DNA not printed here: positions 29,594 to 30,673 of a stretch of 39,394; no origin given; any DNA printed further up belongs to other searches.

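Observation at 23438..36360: Secretin-less type IV pilus locus that mixes T4a (PilM/N/O) and Tad (TadZ/CpaE-like) parts, with a kinase embedded in the operon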

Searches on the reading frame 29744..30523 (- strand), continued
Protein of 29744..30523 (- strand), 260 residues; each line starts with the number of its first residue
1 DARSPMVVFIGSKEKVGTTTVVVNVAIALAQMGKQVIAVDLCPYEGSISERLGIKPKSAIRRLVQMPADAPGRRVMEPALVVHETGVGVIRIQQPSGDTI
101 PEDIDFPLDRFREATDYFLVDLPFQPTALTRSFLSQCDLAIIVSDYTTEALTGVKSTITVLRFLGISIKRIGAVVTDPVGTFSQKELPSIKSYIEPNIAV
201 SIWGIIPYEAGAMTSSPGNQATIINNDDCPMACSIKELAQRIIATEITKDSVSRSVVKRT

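Call 59: get_annotated_region(hit=H87, flank=5000)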
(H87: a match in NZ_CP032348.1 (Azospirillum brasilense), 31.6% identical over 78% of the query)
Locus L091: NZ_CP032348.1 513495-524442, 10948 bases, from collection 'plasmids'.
description: Azospirillum brasilense strain MTCC4039 plasmid p4, complete sequence
organism: Azospirillum brasilense (NCBI taxid 192)
taxonomy: Bacteria; Pseudomonadota; Alphaproteobacteria; Rhodospirillales; Azospirillaceae; Azospirillum; Azospirillum brasilense
host: -; source: soil sample,Agricultural field; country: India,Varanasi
typing (MOB-suite, as given by PLSDB): non-mobilizable
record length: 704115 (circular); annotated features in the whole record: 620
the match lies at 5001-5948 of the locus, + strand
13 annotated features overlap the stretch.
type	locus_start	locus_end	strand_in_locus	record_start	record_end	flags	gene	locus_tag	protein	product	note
CDS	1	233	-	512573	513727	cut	-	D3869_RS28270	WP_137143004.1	cytochrome c peroxidase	-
CDS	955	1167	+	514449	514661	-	-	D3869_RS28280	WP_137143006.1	Flp family type IVb pilin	-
CDS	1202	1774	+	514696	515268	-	-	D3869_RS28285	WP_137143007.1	prepilin peptidase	-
CDS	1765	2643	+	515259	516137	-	cpaB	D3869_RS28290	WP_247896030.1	Flp pilus assembly protein CpaB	-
CDS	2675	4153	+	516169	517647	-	-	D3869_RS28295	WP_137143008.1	type II and III secretion system protein family protein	-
CDS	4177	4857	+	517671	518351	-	-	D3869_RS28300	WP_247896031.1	CpaD family pilus assembly lipoprotein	-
CDS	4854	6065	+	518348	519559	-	-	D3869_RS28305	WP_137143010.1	AAA family ATPase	-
CDS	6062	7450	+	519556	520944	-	-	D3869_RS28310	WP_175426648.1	CpaF family protein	-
CDS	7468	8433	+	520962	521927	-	-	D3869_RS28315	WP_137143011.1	type II secretion system F family protein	-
CDS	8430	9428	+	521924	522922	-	-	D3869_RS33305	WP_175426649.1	type II secretion system F family protein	-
CDS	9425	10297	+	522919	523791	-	-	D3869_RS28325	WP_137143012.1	tetratricopeptide repeat protein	-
CDS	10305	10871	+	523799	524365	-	-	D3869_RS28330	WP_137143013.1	TadE family protein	-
CDS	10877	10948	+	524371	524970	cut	-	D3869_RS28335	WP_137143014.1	TadE/TadG family type IV pilus assembly protein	-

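Call 60: get_annotated_region(hit=H95, flank=5000)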
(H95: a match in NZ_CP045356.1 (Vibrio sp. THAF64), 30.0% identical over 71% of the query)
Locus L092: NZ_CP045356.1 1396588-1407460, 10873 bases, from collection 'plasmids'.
description: Vibrio sp. THAF64 plasmid pTHAF64_a, complete sequence
organism: Vibrio sp. THAF64 (NCBI taxid 2587860)
taxonomy: Bacteria; Pseudomonadota; Gammaproteobacteria; Vibrionales; Vibrionaceae; Vibrio; Vibrio sp. THAF64
host: -; source: pure culture,Surface of a sandy sediment particle present in tank 6 of a marine aquarium containing ...; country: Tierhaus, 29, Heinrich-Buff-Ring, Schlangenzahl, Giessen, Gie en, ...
typing (MOB-suite, as given by PLSDB): non-mobilizable
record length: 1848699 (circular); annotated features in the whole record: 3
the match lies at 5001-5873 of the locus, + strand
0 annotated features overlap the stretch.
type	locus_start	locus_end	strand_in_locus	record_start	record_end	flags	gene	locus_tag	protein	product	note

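Call 62: get_annotated_region(hit=H43, flank=1500)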
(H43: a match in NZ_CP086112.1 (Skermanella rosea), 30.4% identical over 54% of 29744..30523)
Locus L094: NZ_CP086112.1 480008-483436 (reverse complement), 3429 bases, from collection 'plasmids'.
description: Skermanella rosea strain KEMB 2255-458 plasmid pSR-1, complete sequence
organism: Skermanella rosea (NCBI taxid 1817965)
taxonomy: Bacteria; Pseudomonadota; Alphaproteobacteria; Rhodospirillales; Azospirillaceae; Skermanella; Skermanella rosea
host: -; source: single cell,hydrocarbon-contaminated desert sand; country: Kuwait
typing (MOB-suite, as given by PLSDB): mobilizable; relaxase MOBP
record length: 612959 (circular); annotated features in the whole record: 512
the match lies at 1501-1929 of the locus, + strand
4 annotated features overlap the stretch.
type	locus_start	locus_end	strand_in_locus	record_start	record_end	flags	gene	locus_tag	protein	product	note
CDS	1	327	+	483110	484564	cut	-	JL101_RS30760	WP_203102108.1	type II and III secretion system protein family protein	-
CDS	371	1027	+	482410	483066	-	-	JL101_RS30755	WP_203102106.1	CpaD family pilus assembly lipoprotein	-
CDS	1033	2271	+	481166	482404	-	-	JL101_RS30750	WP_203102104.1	cellulose synthase operon protein YhjQ/BcsQ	-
CDS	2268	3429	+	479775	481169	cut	-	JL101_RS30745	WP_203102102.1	CpaF family protein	-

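Call 63: get_annotated_region(hit=H41, flank=1000)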
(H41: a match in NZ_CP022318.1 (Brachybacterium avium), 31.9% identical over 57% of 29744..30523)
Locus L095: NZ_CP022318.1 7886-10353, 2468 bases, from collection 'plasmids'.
description: Brachybacterium avium strain VR2415 plasmid unnamed2, complete sequence
organism: Brachybacterium avium (NCBI taxid 2017485)
taxonomy: Bacteria; Actinomycetota; Actinomycetes; Micrococcales; Dermabacteraceae; Brachybacterium; Brachybacterium avium
host: -; source: Vultur gryphus,mono isolate; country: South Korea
typing (MOB-suite, as given by PLSDB): mobilizable; relaxase MOBF
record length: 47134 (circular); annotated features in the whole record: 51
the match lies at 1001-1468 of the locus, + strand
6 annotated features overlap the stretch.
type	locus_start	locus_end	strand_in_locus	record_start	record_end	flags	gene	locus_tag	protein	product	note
CDS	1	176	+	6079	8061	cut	-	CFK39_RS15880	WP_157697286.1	hypothetical protein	-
CDS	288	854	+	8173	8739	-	-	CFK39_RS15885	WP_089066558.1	hypothetical protein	-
CDS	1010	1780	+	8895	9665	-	-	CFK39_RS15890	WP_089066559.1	ParA family protein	-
CDS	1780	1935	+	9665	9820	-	-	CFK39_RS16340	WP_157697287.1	hypothetical protein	-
CDS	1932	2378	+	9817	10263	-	-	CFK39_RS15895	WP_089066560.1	hypothetical protein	-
CDS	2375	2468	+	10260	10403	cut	-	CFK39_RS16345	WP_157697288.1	hypothetical protein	-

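Call 64: get_annotated_region(hit=H47, flank=1000)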
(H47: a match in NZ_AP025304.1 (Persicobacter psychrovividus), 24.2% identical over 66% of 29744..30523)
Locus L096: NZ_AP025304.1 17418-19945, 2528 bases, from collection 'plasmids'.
description: Persicobacter psychrovividus strain NBRC 101262 plasmid pPPrrn, complete sequence
organism: Persicobacter psychrovividus (NCBI taxid 387638)
taxonomy: Bacteria; Bacteroidota; Cytophagia; Cytophagales; Persicobacteraceae; Persicobacter; Persicobacter psychrovividus
host: -; source: -; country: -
typing (MOB-suite, as given by PLSDB): non-mobilizable
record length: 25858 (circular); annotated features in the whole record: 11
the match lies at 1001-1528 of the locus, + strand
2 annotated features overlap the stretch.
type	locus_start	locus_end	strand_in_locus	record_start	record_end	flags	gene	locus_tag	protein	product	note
CDS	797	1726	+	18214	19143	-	-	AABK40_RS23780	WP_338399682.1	ParA family protein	-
CDS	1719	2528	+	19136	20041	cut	-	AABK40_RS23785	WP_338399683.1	ParB N-terminal domain-containing protein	-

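Call 71: find_related_loci(query=A2, collection=metagenome_contigs, flank=10000)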
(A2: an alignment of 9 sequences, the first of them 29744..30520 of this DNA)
Query A2 (259 aa) in metagenome_contigs; peptide patterns used: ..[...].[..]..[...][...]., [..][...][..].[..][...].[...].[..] (x = any residue, [..] = any of these).
463 stretches matched a pattern; 62 encode a relative of the query (tblastn E <= 1e-3); 62 distinct loci.
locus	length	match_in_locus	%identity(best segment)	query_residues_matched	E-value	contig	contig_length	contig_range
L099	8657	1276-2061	97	1-259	3e-168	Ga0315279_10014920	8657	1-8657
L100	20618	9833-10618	91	1-259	2e-157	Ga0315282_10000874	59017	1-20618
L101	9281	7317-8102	90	1-259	1e-156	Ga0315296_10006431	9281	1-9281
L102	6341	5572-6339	91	1-253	5e-154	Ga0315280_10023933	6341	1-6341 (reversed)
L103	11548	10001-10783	79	1-258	4e-137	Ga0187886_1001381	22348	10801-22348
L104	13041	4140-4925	62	1-258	4e-94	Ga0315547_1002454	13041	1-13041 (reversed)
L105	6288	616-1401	60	1-258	3e-91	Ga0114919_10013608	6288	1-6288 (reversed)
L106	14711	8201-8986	57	1-258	5e-84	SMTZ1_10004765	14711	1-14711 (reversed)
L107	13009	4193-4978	57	1-258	5e-84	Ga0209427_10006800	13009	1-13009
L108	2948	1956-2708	53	1-247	1e-82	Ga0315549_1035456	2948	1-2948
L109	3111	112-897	55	1-258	2e-77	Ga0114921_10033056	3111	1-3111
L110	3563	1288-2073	55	1-258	2e-75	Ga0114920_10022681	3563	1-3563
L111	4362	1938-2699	50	2-250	2e-73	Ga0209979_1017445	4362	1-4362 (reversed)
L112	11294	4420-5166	50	1-254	1e-72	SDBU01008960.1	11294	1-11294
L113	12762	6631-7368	50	1-250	2e-71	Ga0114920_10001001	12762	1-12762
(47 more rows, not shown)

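Call 95: search_protein_representatives(protein=window:29744-30520:-)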
Query: 259 residues. Proteins with E-value up to 0.001 (for the whole library): 980; up to 1e-10: 98; up to 1e-30: 4. The best 150 are listed.
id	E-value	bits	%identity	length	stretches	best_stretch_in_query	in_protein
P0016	1.3e-99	348.7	67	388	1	1-258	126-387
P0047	2.1e-76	272.8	53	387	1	4-256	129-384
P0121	1.2e-60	221.2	66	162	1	101-258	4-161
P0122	2.3e-47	177.7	44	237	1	21-251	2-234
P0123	1.4e-27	112.9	32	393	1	3-247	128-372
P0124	7.2e-25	104.1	32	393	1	6-242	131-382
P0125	2.8e-23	98.9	85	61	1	199-259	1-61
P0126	3.4e-23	98.6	31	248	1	20-247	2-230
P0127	4.4e-23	98.2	29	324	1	2-242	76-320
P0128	1.1e-22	96.9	32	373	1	7-242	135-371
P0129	1.5e-22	96.5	38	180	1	97-258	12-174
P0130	1.5e-22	96.4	32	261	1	2-257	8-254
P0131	1.1e-19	87.2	30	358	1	5-244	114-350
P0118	2.0e-19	86.2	81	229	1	1-57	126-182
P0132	3.7e-19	85.4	29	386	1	5-246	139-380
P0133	5.0e-19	84.9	28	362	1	5-246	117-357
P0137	6.4e-18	81.3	28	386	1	7-245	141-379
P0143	4.7e-16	75.2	28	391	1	5-243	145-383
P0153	8.4e-15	71.1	26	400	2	5-242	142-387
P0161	3.3e-14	69.2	28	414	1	3-245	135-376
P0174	3.8e-13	65.7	26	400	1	5-246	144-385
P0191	3.1e-12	62.7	30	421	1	5-209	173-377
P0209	4.8e-11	58.8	26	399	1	5-241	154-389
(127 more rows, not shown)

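Call 97: search_protein_families(library=pfam, proteins=[P0124, P0128, P0133, P0137, P0143, P0153, P0161, P0174, P0191, P0209], max_evalue=0.01)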
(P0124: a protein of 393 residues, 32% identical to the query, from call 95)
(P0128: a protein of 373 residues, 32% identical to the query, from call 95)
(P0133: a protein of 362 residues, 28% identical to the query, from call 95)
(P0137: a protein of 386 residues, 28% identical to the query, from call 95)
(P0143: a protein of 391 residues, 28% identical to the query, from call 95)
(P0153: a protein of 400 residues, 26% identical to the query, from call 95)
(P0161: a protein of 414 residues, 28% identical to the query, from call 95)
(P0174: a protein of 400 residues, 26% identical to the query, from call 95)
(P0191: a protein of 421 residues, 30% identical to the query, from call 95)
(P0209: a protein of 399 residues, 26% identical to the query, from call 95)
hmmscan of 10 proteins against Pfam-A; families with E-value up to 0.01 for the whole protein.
P0124 (393 aa): 9 families
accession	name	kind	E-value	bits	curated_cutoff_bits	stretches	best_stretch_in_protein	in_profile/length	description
PF00072.30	Response_reg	-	4.8e-31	107.6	30.2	1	5-117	1-111/111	Response regulator receiver domain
PF10609.15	ParA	-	1.1e-13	51.6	27.1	1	129-381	4-245/246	NUBPL iron-transfer P-loop NTPase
PF01656.29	CbiA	-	3e-09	37.3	25.4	1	131-351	1-116/125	CobQ/CobB/MinD/ParA nucleotide binding domain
PF13614.12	AAA_31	-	7.3e-09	36.2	27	1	129-271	2-146/177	AAA domain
PF06564.18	CBP_BcsQ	-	1.6e-08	34.8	21.3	1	130-167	3-40/234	Cellulose biosynthesis protein BcsQ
PF09140.17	MipZ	-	2.5e-06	27.4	20.7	1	132-270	4-127/262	ATPase MipZ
PF02374.21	ArsA_ATPase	-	2.2e-05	24.3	24.3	1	131-163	3-35/305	Anion-transporting ATPase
PF00142.24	Fer4_NifH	-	6.2e-05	23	25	1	130-213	2-82/271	4Fe-4S iron sulfur cluster binding proteins, NifH/frxC family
PF23198.2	PDE8A_N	-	0.0041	17.5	29.6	1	21-87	29-96/147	PDE8A-like, N-terminal domain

P0128 (373 aa): 8 families
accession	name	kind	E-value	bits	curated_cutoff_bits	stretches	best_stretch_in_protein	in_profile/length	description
PF00072.30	Response_reg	-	1.5e-24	86.8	30.2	1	5-114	1-110/111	Response regulator receiver domain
PF01656.29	CbiA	-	3e-13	50.3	25.4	1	135-350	2-125/125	CobQ/CobB/MinD/ParA nucleotide binding domain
PF10609.15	ParA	-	8.2e-10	39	27.1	1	136-370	8-245/246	NUBPL iron-transfer P-loop NTPase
PF06564.18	CBP_BcsQ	-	8.6e-10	39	21.3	1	135-279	5-151/234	Cellulose biosynthesis protein BcsQ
PF13614.12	AAA_31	-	3.6e-09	37.2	27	1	134-172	4-42/177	AAA domain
PF02374.21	ArsA_ATPase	-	1.1e-05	25.2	24.3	1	133-176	2-45/305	Anion-transporting ATPase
PF09140.17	MipZ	-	2.7e-05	24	20.7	1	139-168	8-37/262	ATPase MipZ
PF21695.3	GlnR_1st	-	0.0071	16.7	27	0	5-110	3-103/111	Transcription regulator GlnR, N-terminal domain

P0133 (362 aa): 6 families
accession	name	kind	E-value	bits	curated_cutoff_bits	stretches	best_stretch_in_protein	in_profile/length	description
PF00072.30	Response_reg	-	4.7e-23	81.9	30.2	1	5-101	17-111/111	Response regulator receiver domain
PF13614.12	AAA_31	-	1.2e-08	35.5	27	1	116-266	2-156/177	AAA domain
PF10609.15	ParA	-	9.9e-07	28.9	27.1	1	116-179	4-67/246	NUBPL iron-transfer P-loop NTPase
PF01656.29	CbiA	-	5.8e-05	23.5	25.4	1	118-154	1-37/125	CobQ/CobB/MinD/ParA nucleotide binding domain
PF09140.17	MipZ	-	0.0002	21.2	20.7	1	117-252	2-124/262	ATPase MipZ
PF02374.21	ArsA_ATPase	-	0.0031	17.2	24.3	1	119-149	4-34/305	Anion-transporting ATPase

P0137 (386 aa): 9 families
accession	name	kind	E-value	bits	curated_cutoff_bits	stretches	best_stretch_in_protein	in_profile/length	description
PF00072.30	Response_reg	-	4.5e-32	111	30.2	1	7-118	1-110/111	Response regulator receiver domain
PF06564.18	CBP_BcsQ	-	5.1e-10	39.7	21.3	1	139-374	3-232/234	Cellulose biosynthesis protein BcsQ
PF13614.12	AAA_31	-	2.4e-07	31.3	27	1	139-286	3-153/177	AAA domain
PF10609.15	ParA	-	1.7e-06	28.1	27.1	1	143-169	9-35/246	NUBPL iron-transfer P-loop NTPase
PF09140.17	MipZ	-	6.8e-06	26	20.7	1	145-276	8-125/262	ATPase MipZ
PF23198.2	PDE8A_N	-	7.4e-05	23.1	29.6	1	7-90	13-97/147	PDE8A-like, N-terminal domain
PF00142.24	Fer4_NifH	-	0.00017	21.6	25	0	301-382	169-253/271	4Fe-4S iron sulfur cluster binding proteins, NifH/frxC family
PF01656.29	CbiA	-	0.0021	18.4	25.4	1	142-173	3-34/125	CobQ/CobB/MinD/ParA nucleotide binding domain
PF02374.21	ArsA_ATPase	-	0.0061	16.3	24.3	0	142-172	5-35/305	Anion-transporting ATPase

P0143 (391 aa): 7 families
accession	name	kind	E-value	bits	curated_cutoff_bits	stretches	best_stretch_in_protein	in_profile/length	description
PF00072.30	Response_reg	-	1.3e-16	61.2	30.2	1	7-114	1-105/111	Response regulator receiver domain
PF06564.18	CBP_BcsQ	-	2.1e-08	34.4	21.3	1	145-292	3-151/234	Cellulose biosynthesis protein BcsQ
PF13614.12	AAA_31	-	2.4e-07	31.3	27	1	144-293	2-154/177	AAA domain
PF00142.24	Fer4_NifH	-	6.2e-06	26.3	25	0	277-386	139-251/271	4Fe-4S iron sulfur cluster binding proteins, NifH/frxC family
PF10609.15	ParA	-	6.6e-05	22.9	27.1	1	142-174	2-34/246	NUBPL iron-transfer P-loop NTPase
PF01656.29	CbiA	-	0.0001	22.7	25.4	1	146-285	1-54/125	CobQ/CobB/MinD/ParA nucleotide binding domain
PF02374.21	ArsA_ATPase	-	0.0024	17.6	24.3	1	147-182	4-39/305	Anion-transporting ATPase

P0153 (400 aa): 9 families
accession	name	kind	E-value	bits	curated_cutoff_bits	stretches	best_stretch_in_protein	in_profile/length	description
PF00072.30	Response_reg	-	1.4e-15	57.9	30.2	1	8-115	3-108/111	Response regulator receiver domain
PF13614.12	AAA_31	-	1.5e-07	31.9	27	1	141-291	2-154/177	AAA domain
PF06564.18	CBP_BcsQ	-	3.2e-07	30.5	21.3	1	142-287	3-148/234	Cellulose biosynthesis protein BcsQ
PF00142.24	Fer4_NifH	-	1.2e-06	28.7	25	0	148-223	7-81/271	4Fe-4S iron sulfur cluster binding proteins, NifH/frxC family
PF09140.17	MipZ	-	1.2e-06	28.5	20.7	1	142-277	2-122/262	ATPase MipZ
PF01656.29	CbiA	-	2.5e-05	24.7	25.4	1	145-290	3-54/125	CobQ/CobB/MinD/ParA nucleotide binding domain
PF10609.15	ParA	-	7.8e-05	22.6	27.1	1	141-174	4-37/246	NUBPL iron-transfer P-loop NTPase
PF02374.21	ArsA_ATPase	-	0.0012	18.5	24.3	1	145-177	5-37/305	Anion-transporting ATPase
PF25199.1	nSTAND_NTPase5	-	0.0097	16.2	34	0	132-175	30-76/145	Novel STAND NTPase 5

P0161 (414 aa): 3 families
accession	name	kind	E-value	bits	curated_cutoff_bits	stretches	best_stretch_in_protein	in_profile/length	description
PF00072.30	Response_reg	-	1.5e-27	96.4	30.2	1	4-115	1-110/111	Response regulator receiver domain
PF13614.12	AAA_31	-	0.0011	19.4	27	1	136-165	2-31/177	AAA domain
PF10609.15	ParA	-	0.0047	16.8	27.1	0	136-165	4-33/246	NUBPL iron-transfer P-loop NTPase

P0174 (400 aa): 4 families
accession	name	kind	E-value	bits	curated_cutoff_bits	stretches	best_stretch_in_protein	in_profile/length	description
PF00072.30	Response_reg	-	2.1e-15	57.3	30.2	1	19-109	13-100/111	Response regulator receiver domain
PF13614.12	AAA_31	-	2.3e-05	24.9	27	1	143-182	2-41/177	AAA domain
PF10609.15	ParA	-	0.001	19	27.1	0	143-178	4-39/246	NUBPL iron-transfer P-loop NTPase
PF06564.18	CBP_BcsQ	-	0.0016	18.4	21.3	1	144-181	3-40/234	Cellulose biosynthesis protein BcsQ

P0191 (421 aa): 3 families
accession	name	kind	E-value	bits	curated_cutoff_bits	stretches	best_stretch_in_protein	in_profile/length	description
PF00072.30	Response_reg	-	7.7e-18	65.1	30.2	1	10-113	2-102/111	Response regulator receiver domain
PF02374.21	ArsA_ATPase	-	0.0004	20.1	24.3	1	174-206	3-35/305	Anion-transporting ATPase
PF13614.12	AAA_31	-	0.0043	17.4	27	0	172-309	2-141/177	AAA domain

P0209 (399 aa): 8 families
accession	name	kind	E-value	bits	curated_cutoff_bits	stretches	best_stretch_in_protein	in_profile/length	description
PF00072.30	Response_reg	-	7.6e-20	71.6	30.2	1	17-117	1-99/111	Response regulator receiver domain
PF13614.12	AAA_31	-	1.9e-12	47.9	27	1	153-190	2-39/177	AAA domain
PF06564.18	CBP_BcsQ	-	1.5e-09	38.2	21.3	1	154-298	3-149/234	Cellulose biosynthesis protein BcsQ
PF10609.15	ParA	-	8.4e-08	32.4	27.1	1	154-184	5-35/246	NUBPL iron-transfer P-loop NTPase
PF01656.29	CbiA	-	1.4e-06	28.7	25.4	1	156-189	2-35/125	CobQ/CobB/MinD/ParA nucleotide binding domain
PF02374.21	ArsA_ATPase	-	8.6e-05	22.3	24.3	1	157-189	5-37/305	Anion-transporting ATPase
PF09140.17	MipZ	-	0.00012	21.9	20.7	0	154-189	2-37/262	ATPase MipZ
PF00142.24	Fer4_NifH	-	0.0016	18.4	25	0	157-188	5-35/271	4Fe-4S iron sulfur cluster binding proteins, NifH/frxC family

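Call 98: find_encoding_contigs(protein=P0137, flank=8000, max_places=2)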
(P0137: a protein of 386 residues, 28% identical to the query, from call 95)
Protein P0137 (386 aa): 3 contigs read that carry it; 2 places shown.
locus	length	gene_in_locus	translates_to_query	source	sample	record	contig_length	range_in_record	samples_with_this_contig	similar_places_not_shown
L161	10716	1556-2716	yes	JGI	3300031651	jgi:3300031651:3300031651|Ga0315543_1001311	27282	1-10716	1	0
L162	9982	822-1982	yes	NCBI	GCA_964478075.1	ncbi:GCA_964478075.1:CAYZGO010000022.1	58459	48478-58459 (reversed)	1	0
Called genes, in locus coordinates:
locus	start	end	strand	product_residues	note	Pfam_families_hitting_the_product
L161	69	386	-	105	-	PF00381:PTS-HPr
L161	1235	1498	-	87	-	-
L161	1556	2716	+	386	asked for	PF00072:Response_reg, PF06564:CBP_BcsQ, PF09140:MipZ (weak), PF10609:ParA (faint), PF13614:AAA_31 (weak)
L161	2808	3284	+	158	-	PF00072:Response_reg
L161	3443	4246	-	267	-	PF00551:Formyl_trans_N, PF02911:Formyl_trans_C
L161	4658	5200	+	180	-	PF09685:MamF_MmsF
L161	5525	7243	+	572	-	PF01368:DHH, PF02272:DHHA1, PF17768:RecJ_OB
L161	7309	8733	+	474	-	PF00515:TPR_1 (faint), PF07719:TPR_2 (faint), PF13181:TPR_8 (faint), PF13424:TPR_12 (faint), PF13428:TPR_14 (faint), PF13414:TPR_11 (faint), PF13432:TPR_16 (weak), PF14559:TPR_19 (faint), +2 more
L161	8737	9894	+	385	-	PF00083:Sugar_tr (faint), PF07690:MFS_1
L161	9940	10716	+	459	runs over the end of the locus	PF20703:nSTAND1 (weak), PF00486:Trans_reg_C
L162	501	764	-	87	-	-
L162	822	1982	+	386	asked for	PF00072:Response_reg, PF06564:CBP_BcsQ, PF09140:MipZ (weak), PF10609:ParA (faint), PF13614:AAA_31 (weak)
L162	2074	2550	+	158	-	PF00072:Response_reg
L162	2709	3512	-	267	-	PF00551:Formyl_trans_N, PF02911:Formyl_trans_C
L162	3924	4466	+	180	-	PF09685:MamF_MmsF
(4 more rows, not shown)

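Call 99: find_encoding_contigs(protein=P0124, flank=8000, max_places=2)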
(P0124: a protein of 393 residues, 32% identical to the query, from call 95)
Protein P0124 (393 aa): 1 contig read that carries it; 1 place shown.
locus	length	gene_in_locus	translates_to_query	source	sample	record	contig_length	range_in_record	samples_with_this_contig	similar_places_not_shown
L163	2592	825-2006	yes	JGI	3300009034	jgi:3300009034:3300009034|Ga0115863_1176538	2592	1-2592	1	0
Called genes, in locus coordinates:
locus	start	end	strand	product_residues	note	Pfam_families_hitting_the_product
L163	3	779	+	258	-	?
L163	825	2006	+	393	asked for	PF00072:Response_reg, PF02374:ArsA_ATPase (faint), PF01656:CbiA, PF06564:CBP_BcsQ (faint), PF09140:MipZ (weak), PF10609:ParA, PF13614:AAA_31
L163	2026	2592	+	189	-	?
